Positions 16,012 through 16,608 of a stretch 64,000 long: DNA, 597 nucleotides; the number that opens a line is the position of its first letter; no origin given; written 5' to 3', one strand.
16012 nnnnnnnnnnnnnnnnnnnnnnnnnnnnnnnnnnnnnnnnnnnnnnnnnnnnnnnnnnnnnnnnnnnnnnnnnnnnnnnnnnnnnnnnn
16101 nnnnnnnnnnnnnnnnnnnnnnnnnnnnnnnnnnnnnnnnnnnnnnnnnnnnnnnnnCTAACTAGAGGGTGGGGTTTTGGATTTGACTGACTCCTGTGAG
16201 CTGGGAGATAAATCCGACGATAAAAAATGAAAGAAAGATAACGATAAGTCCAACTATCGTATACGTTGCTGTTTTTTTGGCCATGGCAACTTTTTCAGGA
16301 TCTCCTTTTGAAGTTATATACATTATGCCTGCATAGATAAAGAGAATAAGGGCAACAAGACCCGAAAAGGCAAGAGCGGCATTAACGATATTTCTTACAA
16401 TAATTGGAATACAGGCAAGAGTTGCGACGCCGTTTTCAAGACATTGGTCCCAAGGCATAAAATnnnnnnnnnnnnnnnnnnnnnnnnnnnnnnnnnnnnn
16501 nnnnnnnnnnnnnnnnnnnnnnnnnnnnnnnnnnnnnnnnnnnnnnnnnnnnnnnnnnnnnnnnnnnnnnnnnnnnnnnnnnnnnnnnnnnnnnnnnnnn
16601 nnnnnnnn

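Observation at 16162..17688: Four tandem, divergent VirB2/TrbC-like pilin paralogs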

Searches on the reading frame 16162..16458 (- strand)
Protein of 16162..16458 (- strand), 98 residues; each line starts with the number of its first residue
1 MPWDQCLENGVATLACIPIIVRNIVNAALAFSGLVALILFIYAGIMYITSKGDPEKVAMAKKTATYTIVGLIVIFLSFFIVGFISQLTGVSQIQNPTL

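Call 3: search_protein_families(library=pfam, proteins=[window:16162-16458:-], max_evalue=1)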
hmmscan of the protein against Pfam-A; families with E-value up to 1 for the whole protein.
window:16162-16458:- (98 aa): 7 families
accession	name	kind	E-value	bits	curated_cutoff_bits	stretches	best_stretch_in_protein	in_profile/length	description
PF18895.5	T4SS_pilin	-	1.2e-12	48.2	26.6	1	20-84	8-71/71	Type IV secretion system pilin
PF01578.25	Cytochrom_C_asm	-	0.0021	18.2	29.9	1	36-86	161-209/212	Cytochrome C assembly protein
PF04956.18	TrbC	-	0.0023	18.5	27.9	1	22-83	42-97/98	TrbC/VIRB2 pilin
PF02322.20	Cyt_bd_oxida_II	-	0.0044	16.9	35.6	1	23-81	150-208/302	Cytochrome bd terminal oxidase subunit II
PF03994.20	DUF350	-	0.0083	16.6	26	1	20-83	39-95/133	Domain of Unknown Function (DUF350)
PF01529.25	DHHC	-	0.11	13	28.7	1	29-90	54-115/133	DHHC palmitoyltransferase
PF14163.11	SieB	-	0.43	10.6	26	1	38-89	3-56/147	Super-infection exclusion protein B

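Call 61: search_protein_families(library=ncbifam, proteins=[window:16162-16458:-], max_evalue=0.01)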
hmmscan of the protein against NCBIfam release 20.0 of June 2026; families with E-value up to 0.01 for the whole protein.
window:16162-16458:- (98 aa): 2 families
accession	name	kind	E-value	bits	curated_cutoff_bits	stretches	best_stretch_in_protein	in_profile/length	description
NF045849.1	ICE_MMCAP2_0565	equivalog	1e-06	28.4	40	1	23-85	15-77/80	Mbov_0395 family pilin-like conjugal transfer protein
NF002765.0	PRK02833.1-3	equivalog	0.0017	18.4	145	1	15-84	9-73/136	phosphate-starvation-inducible protein PsiE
